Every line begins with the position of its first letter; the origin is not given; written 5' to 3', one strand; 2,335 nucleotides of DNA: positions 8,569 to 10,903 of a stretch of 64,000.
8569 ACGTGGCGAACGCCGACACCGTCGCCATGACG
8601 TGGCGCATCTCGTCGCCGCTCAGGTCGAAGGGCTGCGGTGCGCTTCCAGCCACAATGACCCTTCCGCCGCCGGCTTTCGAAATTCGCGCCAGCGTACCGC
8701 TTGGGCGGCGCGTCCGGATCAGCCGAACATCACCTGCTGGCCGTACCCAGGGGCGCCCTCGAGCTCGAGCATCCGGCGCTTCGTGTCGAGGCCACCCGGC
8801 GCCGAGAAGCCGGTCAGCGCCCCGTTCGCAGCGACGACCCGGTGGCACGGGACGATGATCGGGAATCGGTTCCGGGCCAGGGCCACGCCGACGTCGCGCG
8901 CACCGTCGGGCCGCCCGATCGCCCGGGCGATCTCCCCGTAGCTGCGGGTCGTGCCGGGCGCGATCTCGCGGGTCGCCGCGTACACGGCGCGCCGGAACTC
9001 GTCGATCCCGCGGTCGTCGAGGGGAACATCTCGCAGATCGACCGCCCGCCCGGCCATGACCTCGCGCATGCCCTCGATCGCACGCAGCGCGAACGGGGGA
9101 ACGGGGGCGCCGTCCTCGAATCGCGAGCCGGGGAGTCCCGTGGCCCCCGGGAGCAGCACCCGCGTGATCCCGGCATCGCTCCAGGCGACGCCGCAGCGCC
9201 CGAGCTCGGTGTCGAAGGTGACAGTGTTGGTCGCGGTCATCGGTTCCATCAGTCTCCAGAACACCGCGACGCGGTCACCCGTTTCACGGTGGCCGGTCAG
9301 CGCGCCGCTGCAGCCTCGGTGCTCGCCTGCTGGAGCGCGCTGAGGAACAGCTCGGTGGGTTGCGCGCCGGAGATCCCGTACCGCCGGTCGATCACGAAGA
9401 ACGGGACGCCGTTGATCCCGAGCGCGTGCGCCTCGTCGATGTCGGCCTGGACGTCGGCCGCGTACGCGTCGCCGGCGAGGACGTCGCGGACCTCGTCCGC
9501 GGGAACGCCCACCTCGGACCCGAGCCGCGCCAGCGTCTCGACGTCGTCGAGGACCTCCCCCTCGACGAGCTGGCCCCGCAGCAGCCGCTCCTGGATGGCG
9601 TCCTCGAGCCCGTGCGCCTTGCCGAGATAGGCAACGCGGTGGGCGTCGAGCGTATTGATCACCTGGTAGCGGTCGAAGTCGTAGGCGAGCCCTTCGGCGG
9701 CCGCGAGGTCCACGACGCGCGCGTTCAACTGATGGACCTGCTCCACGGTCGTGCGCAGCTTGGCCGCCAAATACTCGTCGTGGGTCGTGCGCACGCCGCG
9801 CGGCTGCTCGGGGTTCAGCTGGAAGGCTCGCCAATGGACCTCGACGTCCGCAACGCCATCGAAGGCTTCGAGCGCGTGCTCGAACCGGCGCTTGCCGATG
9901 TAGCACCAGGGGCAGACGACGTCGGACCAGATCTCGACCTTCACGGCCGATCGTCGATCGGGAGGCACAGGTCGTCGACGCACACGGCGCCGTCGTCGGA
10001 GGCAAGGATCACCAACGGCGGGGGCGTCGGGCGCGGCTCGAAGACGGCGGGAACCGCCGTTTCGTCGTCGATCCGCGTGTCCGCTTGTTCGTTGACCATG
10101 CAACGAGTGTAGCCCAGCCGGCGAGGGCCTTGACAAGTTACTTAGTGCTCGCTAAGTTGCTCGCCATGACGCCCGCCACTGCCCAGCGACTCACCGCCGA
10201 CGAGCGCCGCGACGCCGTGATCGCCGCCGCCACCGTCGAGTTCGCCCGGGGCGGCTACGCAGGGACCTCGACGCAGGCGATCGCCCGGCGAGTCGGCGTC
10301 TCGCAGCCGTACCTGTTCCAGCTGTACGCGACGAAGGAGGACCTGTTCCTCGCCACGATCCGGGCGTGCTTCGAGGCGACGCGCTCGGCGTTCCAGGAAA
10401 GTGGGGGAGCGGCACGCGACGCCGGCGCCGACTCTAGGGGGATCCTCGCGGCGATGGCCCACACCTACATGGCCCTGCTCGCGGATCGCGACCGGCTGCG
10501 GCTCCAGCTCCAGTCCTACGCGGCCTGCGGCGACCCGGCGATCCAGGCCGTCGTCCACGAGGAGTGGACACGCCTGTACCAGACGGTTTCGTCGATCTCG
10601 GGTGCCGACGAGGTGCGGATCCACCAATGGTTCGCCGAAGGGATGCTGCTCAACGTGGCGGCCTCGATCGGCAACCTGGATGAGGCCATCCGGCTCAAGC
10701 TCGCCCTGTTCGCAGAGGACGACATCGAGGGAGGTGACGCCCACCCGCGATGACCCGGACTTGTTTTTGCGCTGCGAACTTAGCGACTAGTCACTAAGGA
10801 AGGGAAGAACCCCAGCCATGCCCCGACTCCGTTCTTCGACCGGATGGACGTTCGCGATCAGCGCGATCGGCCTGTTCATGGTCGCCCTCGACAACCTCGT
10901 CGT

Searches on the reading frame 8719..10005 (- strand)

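Call 13: search_protein_families(library=pfam, proteins=[window:8719-10005:-], max_evalue=0.001)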
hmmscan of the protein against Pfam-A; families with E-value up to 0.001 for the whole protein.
window:8719-10005:- (428 aa): 1 family
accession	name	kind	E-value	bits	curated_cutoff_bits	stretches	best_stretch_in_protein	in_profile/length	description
PF01035.26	DNA_binding_1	-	6.6e-30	103.2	27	1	336-418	1-81/81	6-O-methylguanine DNA methyltransferase, DNA binding domain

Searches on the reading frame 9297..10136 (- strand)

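Call 13: search_protein_families(library=pfam, proteins=[window:9297-10136:-], max_evalue=0.001)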
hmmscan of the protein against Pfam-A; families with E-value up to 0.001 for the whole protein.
window:9297-10136:- (279 aa): 2 families
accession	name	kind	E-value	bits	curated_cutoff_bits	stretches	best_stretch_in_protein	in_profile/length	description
PF01323.26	DSBA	-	3.7e-37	128.4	25.6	1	67-269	2-191/191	DSBA-like thioredoxin domain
PF13462.12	Thioredoxin_4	-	0.00015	22.5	23.2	0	64-252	14-148/165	Thioredoxin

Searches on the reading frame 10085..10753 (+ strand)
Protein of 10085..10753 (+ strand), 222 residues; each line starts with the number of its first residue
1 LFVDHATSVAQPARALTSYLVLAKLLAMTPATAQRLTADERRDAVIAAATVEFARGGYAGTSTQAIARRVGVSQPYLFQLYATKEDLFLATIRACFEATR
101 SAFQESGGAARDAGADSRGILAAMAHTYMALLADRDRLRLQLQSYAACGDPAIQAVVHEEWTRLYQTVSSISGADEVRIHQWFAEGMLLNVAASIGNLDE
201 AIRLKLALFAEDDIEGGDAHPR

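Call 13: search_protein_families(library=pfam, proteins=[window:10085-10753:+], max_evalue=0.001)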
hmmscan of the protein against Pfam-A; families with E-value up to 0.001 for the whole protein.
window:10085-10753:+ (222 aa): 1 family
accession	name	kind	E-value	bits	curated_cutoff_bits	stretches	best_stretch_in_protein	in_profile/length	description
PF00440.29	TetR_N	-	3.3e-12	46.4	24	1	46-90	2-46/47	Bacterial regulatory proteins, tetR family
